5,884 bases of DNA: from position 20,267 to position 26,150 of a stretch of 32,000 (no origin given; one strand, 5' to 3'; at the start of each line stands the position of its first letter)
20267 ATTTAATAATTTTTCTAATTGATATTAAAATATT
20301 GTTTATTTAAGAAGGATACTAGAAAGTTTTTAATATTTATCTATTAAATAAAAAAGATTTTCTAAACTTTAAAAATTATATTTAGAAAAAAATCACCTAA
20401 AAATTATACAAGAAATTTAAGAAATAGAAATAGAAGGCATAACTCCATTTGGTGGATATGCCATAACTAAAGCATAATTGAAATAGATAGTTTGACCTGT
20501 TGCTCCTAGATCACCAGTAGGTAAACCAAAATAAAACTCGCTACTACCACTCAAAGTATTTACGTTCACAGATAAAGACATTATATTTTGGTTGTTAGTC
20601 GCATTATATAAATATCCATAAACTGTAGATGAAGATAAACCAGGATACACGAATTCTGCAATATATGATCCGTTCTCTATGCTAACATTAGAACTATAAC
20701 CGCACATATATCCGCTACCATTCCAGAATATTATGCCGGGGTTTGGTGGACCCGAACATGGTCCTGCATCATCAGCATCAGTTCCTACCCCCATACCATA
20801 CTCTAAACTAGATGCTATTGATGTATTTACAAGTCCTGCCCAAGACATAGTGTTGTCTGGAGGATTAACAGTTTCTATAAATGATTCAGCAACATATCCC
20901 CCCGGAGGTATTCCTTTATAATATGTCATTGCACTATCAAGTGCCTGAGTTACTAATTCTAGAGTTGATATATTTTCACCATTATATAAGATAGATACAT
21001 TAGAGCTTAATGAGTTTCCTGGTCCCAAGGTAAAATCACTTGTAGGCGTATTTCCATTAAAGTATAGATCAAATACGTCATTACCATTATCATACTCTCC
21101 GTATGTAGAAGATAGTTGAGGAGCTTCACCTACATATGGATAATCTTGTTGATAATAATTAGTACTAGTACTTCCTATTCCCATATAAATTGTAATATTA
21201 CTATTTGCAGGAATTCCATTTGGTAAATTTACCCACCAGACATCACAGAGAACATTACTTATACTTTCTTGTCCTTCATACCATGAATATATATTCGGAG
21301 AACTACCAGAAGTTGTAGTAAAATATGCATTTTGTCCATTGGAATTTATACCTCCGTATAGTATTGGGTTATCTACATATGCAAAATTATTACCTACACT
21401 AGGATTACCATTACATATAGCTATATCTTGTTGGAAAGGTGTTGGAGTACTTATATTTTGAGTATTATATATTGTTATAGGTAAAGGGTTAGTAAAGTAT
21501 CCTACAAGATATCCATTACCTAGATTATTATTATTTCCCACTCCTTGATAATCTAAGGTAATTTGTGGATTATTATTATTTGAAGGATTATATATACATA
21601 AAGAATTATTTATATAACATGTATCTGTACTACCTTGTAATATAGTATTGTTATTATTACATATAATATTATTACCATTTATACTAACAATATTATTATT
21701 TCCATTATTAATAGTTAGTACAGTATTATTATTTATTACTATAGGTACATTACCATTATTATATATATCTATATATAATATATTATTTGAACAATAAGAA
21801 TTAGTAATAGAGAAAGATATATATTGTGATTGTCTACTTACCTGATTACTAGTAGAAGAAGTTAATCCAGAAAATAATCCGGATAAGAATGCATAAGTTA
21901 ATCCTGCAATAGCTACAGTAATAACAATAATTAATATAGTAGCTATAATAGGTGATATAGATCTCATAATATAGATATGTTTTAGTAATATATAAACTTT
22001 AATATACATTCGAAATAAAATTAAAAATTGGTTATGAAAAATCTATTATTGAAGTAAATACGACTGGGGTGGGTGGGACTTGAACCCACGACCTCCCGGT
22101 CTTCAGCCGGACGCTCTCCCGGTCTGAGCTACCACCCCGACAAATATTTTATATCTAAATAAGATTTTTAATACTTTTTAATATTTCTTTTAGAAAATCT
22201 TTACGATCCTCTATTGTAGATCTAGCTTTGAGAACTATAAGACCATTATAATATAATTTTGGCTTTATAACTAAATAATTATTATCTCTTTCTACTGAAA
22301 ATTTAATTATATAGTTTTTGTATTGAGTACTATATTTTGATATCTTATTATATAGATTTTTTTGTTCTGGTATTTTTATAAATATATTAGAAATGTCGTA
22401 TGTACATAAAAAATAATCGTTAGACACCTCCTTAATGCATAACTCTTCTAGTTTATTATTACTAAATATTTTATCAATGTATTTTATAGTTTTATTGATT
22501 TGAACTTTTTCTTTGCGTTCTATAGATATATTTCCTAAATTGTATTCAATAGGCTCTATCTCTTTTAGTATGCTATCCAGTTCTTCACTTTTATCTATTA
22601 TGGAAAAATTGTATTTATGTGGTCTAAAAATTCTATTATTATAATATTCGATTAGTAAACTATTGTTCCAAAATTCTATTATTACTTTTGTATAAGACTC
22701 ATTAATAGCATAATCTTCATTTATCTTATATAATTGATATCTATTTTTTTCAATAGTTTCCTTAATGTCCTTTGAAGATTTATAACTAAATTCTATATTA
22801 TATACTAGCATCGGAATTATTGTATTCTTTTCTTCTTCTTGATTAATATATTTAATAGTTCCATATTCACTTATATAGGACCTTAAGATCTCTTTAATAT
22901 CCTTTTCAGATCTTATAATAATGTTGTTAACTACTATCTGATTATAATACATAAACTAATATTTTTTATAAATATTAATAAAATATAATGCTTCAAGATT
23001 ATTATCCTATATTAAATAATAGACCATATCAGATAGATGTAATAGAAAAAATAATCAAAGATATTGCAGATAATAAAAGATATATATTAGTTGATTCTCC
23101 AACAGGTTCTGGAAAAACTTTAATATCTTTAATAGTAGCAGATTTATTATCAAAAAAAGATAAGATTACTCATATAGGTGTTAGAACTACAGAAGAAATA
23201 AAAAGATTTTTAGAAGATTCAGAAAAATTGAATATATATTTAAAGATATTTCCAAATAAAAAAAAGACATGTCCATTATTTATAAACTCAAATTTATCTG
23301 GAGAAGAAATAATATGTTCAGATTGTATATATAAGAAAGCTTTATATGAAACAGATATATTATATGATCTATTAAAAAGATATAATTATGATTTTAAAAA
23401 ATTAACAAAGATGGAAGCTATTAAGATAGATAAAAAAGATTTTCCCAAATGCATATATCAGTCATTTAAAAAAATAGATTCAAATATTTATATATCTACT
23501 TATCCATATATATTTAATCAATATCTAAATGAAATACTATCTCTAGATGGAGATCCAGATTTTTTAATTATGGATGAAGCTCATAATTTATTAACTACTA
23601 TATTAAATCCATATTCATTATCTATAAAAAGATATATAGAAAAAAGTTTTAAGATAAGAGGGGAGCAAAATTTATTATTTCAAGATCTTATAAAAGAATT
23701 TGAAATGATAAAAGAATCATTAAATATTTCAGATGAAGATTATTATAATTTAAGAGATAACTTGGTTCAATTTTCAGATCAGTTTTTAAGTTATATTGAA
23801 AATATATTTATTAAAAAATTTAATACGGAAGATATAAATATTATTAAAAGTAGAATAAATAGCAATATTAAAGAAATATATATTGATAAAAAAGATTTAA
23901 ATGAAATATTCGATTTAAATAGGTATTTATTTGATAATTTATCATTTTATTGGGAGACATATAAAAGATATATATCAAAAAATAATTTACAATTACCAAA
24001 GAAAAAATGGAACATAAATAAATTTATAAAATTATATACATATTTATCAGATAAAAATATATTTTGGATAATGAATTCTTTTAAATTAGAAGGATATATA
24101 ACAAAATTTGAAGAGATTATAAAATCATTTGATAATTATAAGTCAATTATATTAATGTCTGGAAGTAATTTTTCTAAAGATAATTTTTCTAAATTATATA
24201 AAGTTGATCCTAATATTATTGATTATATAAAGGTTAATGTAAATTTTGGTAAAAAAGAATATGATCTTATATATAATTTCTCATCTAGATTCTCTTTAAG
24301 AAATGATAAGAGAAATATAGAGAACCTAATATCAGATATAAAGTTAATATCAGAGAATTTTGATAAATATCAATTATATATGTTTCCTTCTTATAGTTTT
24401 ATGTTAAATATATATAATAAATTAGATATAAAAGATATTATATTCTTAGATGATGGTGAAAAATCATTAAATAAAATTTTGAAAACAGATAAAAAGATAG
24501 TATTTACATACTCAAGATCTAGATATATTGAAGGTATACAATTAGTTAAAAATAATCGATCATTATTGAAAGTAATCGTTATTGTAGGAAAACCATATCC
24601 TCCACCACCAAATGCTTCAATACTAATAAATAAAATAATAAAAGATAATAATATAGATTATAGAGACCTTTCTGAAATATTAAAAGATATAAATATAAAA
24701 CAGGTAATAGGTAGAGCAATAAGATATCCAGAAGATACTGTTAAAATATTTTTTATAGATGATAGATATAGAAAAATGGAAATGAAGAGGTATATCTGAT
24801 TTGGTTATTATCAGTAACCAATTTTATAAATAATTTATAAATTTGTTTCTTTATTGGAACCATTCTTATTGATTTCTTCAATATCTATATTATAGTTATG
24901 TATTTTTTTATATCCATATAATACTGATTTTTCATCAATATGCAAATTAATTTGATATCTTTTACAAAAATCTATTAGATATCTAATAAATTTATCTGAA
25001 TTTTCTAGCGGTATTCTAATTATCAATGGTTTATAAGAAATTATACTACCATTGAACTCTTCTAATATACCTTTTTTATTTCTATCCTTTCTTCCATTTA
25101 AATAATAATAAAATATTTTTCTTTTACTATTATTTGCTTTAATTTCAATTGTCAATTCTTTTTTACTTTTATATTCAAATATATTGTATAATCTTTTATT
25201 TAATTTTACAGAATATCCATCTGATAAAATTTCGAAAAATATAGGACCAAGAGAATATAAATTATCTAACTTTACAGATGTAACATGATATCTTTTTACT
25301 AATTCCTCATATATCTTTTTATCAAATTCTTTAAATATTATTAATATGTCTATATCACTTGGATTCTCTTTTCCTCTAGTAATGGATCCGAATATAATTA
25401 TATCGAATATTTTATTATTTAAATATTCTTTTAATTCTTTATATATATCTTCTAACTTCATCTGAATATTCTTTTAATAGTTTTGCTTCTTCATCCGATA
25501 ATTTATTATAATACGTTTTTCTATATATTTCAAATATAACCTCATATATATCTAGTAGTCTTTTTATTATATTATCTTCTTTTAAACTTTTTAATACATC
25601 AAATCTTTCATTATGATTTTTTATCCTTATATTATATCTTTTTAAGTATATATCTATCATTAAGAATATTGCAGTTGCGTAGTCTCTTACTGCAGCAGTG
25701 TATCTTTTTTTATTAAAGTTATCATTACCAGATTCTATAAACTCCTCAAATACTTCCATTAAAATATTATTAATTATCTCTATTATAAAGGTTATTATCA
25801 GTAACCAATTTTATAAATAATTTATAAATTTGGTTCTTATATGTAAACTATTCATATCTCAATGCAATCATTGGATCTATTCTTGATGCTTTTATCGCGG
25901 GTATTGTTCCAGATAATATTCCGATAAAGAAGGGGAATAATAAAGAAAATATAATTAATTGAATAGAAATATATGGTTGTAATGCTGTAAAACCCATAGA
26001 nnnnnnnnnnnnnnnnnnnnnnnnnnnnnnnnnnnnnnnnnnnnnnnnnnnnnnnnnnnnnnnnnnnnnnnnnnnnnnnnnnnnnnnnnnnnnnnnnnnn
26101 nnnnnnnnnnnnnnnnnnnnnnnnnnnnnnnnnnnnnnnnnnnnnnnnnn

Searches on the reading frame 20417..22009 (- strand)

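Call 80: search_protein_families(library=pfam, proteins=[window:20417-22009:-], max_evalue=0.001)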
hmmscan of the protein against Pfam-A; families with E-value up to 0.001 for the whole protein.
window:20417-22009:- (530 aa): 1 family
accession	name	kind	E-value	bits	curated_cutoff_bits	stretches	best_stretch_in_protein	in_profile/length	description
PF07790.16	Pilin_N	-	8.1e-05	23.8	25.2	1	17-86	2-60/78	Archaeal Type IV pilin, N-terminal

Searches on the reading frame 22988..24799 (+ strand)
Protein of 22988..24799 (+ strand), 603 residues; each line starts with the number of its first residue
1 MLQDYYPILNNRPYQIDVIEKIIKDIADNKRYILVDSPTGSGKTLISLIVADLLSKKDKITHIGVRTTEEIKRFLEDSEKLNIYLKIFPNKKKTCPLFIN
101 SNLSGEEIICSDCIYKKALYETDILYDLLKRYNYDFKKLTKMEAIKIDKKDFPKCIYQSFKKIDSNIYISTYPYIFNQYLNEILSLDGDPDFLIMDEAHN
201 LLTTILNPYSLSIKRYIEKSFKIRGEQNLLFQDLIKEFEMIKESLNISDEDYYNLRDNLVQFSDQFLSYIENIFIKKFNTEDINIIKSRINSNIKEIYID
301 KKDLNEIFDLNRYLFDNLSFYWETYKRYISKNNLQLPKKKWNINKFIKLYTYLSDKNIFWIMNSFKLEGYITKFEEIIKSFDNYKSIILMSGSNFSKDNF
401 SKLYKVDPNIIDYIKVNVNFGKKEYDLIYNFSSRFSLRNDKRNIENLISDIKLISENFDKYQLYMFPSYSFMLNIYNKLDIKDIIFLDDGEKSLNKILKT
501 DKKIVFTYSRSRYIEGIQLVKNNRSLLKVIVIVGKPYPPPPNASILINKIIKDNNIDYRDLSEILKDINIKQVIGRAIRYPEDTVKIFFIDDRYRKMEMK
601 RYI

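Call 5: search_protein_families(library=pfam, proteins=[window:22988-24799:+], max_evalue=0.1)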
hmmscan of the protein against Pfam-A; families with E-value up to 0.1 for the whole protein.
window:22988-24799:+ (603 aa): 7 families
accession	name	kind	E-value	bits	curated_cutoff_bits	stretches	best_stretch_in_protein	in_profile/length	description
PF04851.21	ResIII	-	1.2e-15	58.2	22.5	2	10-62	3-55/164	Type III restriction enzyme, res subunit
PF13307.12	Helicase_C_2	-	1e-14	55.4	25.3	1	459-602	9-162/170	Helicase C-terminal domain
PF06733.21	DEAD_2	-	8.6e-07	29.2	21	1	105-215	68-169/172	DEAD_2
PF00270.35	DEAD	-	8.8e-07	29.2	26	1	13-51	2-35/167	DEAD/DEAH box helicase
PF25199.1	nSTAND_NTPase5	-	0.00033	20.9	34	1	7-74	13-84/145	Novel STAND NTPase 5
PF04577.19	Glyco_transf_61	-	0.085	13.5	27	0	309-397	58-126/137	Glycosyltransferase 61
PF02201.23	SWIB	-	0.087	13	25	0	327-347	29-49/74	SWIB/MDM2 domain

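Call 13: find_encoding_contigs(protein=window:22988-24799:+, flank=10000, max_places=10)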
Protein window:22988-24799:+ (603 aa): 2 contigs read that carry it; 1 place shown.
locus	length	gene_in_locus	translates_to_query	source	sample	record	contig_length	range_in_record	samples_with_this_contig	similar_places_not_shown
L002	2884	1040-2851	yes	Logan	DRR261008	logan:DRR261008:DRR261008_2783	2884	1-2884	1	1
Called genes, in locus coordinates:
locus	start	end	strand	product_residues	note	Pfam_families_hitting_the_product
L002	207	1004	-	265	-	-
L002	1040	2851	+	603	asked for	PF00270:DEAD (faint), PF04851:ResIII, PF06733:DEAD_2 (weak), PF13307:Helicase_C_2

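Call 16: find_related_loci(query=window:22988-24799:+, collection=genome_contigs, flank=10000)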
Query window:22988-24799:+ (603 aa) in genome_contigs; peptide patterns used: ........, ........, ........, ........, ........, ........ (x = any residue, [..] = any of these).
294 stretches matched a pattern, but none encodes a relative of the query by tblastn (E <= 1e-3).

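Call 17: find_homologous_proteins(query=window:22988-24799:+, max_evalue=1e-10)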
Query window:22988-24799:+ (603 aa): 38 proteins with E <= 1e-10 among 8000 candidates.
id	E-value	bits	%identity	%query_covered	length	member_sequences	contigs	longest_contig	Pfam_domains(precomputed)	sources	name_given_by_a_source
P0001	0.0e+0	1298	100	100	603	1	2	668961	PF06733.22,PF00270.36,PF13307.13,PF04851.22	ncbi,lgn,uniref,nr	ncbi:ATP-dependent DNA helicase [Nanobdella aerobiophila]|uniref:ATP-dependent DNA helicase n=1 Tax=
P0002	4.1e-280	949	73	100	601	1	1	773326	PF06733.22,PF00270.36,PF13307.13,PF04851.22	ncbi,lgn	ncbi:DEAD/DEAH box helicase [Nanoarchaeota archaeon]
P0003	2.8e-273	926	70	100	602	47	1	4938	PF00270.36,PF13307.13,PF04851.22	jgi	-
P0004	1.1e-271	921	70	100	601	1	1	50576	PF13307.13,PF04851.22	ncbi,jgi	ncbi:MAG: helicase C-terminal domain-containing protein [Nanopusillaceae archaeon]|jgi:DNA excision 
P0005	1.9e-268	910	68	100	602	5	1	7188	PF00270.36,PF13307.13,PF04851.22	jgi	-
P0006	5.3e-236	803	61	100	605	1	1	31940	PF06733.22,PF00270.36,PF13307.13,PF04851.22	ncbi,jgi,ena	-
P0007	1.4e-218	746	57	100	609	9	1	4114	PF00270.36,PF13307.13,PF04851.22,PF20720.4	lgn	-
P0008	1.5e-217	742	59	100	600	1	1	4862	PF06733.22,PF13307.13,PF04851.22,PF20720.4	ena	-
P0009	1.1e-214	733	58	100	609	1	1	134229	PF06733.22,PF13307.13,PF04851.22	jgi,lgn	-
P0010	6.8e-212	723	63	86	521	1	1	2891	PF06733.22,PF00270.36,PF04851.22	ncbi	ncbi:MAG: DEAD/DEAH box helicase family protein, partial [Nanopusillaceae archaeon]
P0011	3.6e-210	718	56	100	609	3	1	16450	PF06733.22,PF00270.36,PF13307.13,PF04851.22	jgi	-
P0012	1.2e-209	716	56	100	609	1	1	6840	PF06733.22,PF13307.13,PF04851.22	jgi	-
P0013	2.9e-209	715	56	100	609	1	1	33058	PF06733.22,PF13307.13,PF04851.22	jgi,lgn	-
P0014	5.6e-208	711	56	100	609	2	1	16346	PF13307.13,PF04851.22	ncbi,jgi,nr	ncbi:hypothetical protein BA065_01295 [Nanoarchaeota archaeon NZ13-N]|nr:MAG: hypothetical protein B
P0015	3.1e-201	688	55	100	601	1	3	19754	PF06733.22,PF00270.36,PF13307.13,PF04851.22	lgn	-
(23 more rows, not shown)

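Call 19: find_encoding_contigs(protein=P0002, flank=10000, max_places=3)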
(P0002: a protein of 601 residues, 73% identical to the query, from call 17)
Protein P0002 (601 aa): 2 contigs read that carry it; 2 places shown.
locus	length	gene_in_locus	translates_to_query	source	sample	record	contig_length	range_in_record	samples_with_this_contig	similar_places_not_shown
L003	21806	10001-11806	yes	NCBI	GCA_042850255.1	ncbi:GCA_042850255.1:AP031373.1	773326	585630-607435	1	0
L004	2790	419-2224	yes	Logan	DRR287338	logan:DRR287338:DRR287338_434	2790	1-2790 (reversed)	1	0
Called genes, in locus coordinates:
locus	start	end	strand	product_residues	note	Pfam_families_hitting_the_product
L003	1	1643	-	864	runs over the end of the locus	PF00270:DEAD, PF04851:ResIII, PF00271:Helicase_C, PF09369:MZB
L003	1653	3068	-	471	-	PF00083:Sugar_tr, PF07690:MFS_1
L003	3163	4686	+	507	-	-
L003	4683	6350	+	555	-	PF04675:DNA_ligase_A_N, PF01068:DNA_ligase_A_M, PF09414:RNA_ligase (weak), PF04679:DNA_ligase_A_C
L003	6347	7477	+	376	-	PF07690:MFS_1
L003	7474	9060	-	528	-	-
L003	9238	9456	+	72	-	PF02697:VAPB_antitox, PF24434:DUF7557 (weak)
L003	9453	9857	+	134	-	PF01850:PIN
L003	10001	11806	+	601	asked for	PF00270:DEAD (faint), PF04851:ResIII, PF06733:DEAD_2 (faint), PF13307:Helicase_C_2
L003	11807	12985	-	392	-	PF12704:MacB_PCD, PF02687:FtsX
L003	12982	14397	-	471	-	-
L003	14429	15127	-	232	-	PF02463:SMC_N (faint), PF00005:ABC_tran, PF13304:AAA_21 (faint)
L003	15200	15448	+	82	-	-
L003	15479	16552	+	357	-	PF01137:RTC, PF05189:RTC_insert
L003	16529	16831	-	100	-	-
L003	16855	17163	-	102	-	-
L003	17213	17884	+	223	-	PF00149:Metallophos, PF12850:Metallophos_2 (weak)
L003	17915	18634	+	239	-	-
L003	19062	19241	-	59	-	-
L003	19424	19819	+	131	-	PF00411:Ribosomal_S11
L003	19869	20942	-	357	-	PF01368:DHH, PF02272:DHHA1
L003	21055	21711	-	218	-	-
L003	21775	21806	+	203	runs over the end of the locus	-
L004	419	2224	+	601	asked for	PF00270:DEAD (faint), PF04851:ResIII, PF06733:DEAD_2 (faint), PF13307:Helicase_C_2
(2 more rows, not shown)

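Call 20: find_encoding_contigs(protein=P0004, flank=10000, max_places=3)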
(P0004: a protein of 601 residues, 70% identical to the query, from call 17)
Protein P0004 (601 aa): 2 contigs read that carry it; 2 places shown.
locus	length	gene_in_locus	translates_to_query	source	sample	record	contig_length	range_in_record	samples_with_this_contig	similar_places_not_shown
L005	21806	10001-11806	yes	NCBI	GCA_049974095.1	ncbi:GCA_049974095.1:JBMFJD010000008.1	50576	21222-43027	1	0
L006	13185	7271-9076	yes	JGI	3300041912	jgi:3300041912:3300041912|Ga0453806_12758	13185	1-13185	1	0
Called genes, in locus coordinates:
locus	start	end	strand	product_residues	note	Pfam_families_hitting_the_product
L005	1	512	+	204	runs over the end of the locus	-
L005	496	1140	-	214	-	PF00730:HhH-GPD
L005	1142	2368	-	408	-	PF00675:Peptidase_M16, PF05193:Peptidase_M16_C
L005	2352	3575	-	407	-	PF00675:Peptidase_M16, PF05193:Peptidase_M16_C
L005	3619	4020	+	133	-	PF21485:IF5A-like_N, PF08207:EFP_N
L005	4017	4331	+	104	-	-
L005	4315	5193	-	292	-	PF01035:DNA_binding_1 (weak), PF04493:Endonuclease_5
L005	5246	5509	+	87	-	-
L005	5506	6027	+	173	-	PF00827:Ribosomal_L15e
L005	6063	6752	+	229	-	PF02463:SMC_N, PF00005:ABC_tran, PF13173:AAA_14 (faint), PF13304:AAA_21 (faint), PF00004:AAA (faint)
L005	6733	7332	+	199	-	PF01458:SUFBD_core (weak)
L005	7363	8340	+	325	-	PF00633:HHH (faint), PF11731:Cdd1 (weak), PF14520:HHH_5, PF21999:IMS_HHH_1 (weak), PF00154:RecA_N, PF08423:Rad51, PF13481:AAA_25 (weak), PF06745:ATPase, +2 more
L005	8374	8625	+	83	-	PF05239:PRC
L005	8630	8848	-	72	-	PF01423:LSM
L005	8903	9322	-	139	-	PF01201:Ribosomal_S8e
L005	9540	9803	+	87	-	-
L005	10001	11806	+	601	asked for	PF04851:ResIII, PF13307:Helicase_C_2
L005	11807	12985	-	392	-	PF12704:MacB_PCD, PF02687:FtsX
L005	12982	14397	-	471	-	-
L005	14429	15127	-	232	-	PF02463:SMC_N (faint), PF00005:ABC_tran, PF13304:AAA_21 (faint)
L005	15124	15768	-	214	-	PF00702:Hydrolase (faint), PF13419:HAD_2 (weak)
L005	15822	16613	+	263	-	-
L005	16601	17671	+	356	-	PF01137:RTC, PF05189:RTC_insert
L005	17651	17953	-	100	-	-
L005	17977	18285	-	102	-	-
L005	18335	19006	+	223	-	PF00149:Metallophos, PF12850:Metallophos_2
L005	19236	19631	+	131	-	PF00411:Ribosomal_S11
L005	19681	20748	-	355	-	PF01368:DHH, PF02272:DHHA1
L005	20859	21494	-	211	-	-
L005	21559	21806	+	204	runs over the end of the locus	-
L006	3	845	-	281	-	?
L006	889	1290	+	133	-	PF21485:IF5A-like_N, PF08207:EFP_N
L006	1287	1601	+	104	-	-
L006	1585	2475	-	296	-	PF01035:DNA_binding_1 (weak), PF04493:Endonuclease_5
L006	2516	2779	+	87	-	-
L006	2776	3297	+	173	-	PF00827:Ribosomal_L15e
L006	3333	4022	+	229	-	PF02463:SMC_N, PF00005:ABC_tran, PF13173:AAA_14 (faint), PF13304:AAA_21 (faint), PF00004:AAA (faint)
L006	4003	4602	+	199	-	-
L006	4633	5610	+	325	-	PF00633:HHH (faint), PF11731:Cdd1 (weak), PF14520:HHH_5, PF21999:IMS_HHH_1 (weak), PF00154:RecA_N, PF08423:Rad51, PF13481:AAA_25 (weak), PF06745:ATPase, +2 more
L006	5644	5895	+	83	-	PF05239:PRC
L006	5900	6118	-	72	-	PF01423:LSM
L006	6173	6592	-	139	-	PF01201:Ribosomal_S8e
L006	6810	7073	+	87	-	-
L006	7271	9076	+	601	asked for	PF04851:ResIII, PF13307:Helicase_C_2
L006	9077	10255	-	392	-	PF12704:MacB_PCD, PF02687:FtsX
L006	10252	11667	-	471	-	-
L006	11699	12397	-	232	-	PF02463:SMC_N (faint), PF00005:ABC_tran, PF13304:AAA_21 (faint)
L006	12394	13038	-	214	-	PF00702:Hydrolase (faint), PF13419:HAD_2 (weak)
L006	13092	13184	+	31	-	?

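Call 23: find_encoding_contigs(protein=P0006, flank=10000, max_places=3)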
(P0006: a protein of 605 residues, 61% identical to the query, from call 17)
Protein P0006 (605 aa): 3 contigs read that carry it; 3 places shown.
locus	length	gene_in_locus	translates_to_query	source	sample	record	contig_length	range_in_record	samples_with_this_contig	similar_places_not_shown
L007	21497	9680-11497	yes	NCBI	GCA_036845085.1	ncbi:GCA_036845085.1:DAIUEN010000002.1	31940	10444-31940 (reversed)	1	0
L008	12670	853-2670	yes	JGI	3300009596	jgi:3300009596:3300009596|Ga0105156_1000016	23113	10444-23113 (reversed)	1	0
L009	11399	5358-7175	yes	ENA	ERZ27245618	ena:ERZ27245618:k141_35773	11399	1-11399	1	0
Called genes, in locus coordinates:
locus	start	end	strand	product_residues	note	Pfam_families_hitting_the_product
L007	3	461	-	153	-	?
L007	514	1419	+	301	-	PF02355:SecD_SecF_C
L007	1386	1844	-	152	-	PF01951:Archease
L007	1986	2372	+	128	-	PF08069:Ribosomal_S13_N (weak), PF00312:Ribosomal_S15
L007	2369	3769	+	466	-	PF01368:DHH, PF27767:Arc_Cdc45 (faint), PF21763:DHH_CID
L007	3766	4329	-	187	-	PF04266:ASCH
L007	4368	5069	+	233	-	-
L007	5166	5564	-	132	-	PF00411:Ribosomal_S11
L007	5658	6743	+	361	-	PF01368:DHH, PF02272:DHHA1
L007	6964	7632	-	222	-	PF00149:Metallophos, PF12850:Metallophos_2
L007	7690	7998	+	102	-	-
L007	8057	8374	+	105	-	PF09475:Dot_icm_IcmQ (weak)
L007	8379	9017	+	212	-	PF13419:HAD_2 (weak)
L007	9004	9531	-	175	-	PF01613:Flavin_Reduct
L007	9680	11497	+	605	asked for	PF00270:DEAD (faint), PF04851:ResIII, PF06733:DEAD_2, PF13307:Helicase_C_2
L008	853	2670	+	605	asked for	PF00270:DEAD (faint), PF04851:ResIII, PF06733:DEAD_2, PF13307:Helicase_C_2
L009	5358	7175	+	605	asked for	PF00270:DEAD (faint), PF04851:ResIII, PF06733:DEAD_2, PF13307:Helicase_C_2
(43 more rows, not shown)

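Call 24: find_encoding_contigs(protein=P0009, flank=10000, max_places=3)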
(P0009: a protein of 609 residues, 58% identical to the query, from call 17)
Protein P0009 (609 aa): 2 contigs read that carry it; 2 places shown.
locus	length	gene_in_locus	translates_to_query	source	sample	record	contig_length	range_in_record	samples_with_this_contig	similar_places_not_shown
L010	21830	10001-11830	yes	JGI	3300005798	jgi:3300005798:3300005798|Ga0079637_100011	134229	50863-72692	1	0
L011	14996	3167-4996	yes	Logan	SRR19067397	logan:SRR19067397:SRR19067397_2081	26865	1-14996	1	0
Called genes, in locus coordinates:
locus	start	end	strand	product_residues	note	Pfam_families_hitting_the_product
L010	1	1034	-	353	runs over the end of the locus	PF01137:RTC, PF05189:RTC_insert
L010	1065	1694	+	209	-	PF00702:Hydrolase (weak), PF13419:HAD_2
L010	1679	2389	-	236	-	PF01411:tRNA-synt_2c, PF07973:tRNA_SAD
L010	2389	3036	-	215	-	PF01351:RNase_HII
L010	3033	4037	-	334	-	PF08068:DKCLD, PF01509:TruB_N, PF21238:Pus10_C (weak), PF16198:TruB_C_2, PF01472:PUA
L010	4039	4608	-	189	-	PF01479:S4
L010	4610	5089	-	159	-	PF00416:Ribosomal_S13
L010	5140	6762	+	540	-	PF01935:DUF87, PF05872:HerA_C (faint)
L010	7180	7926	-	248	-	PF02645:DegV, PF13684:FakA-like_C (weak)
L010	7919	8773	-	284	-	PF02734:Dak2, PF21645:FakA-like_M (weak)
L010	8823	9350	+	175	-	PF09335:VTT_dom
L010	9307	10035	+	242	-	PF00588:SpoU_methylase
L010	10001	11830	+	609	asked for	PF04851:ResIII, PF06733:DEAD_2 (weak), PF13307:Helicase_C_2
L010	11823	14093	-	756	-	PF02463:SMC_N, PF13175:AAA_15 (weak), PF13476:AAA_23, PF13304:AAA_21 (faint), PF02463:SMC_N, PF04423:Rad50_zn_hook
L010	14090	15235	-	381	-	PF00149:Metallophos, PF12850:Metallophos_2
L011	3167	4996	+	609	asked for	PF04851:ResIII, PF06733:DEAD_2 (weak), PF13307:Helicase_C_2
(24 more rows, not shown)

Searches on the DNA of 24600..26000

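Call 79: search_rna_families(source=window, start=24600, end=26000, threshold=evalue, max_evalue=1)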
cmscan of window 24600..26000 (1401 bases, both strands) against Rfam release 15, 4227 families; matches with E-value up to 1: 0.
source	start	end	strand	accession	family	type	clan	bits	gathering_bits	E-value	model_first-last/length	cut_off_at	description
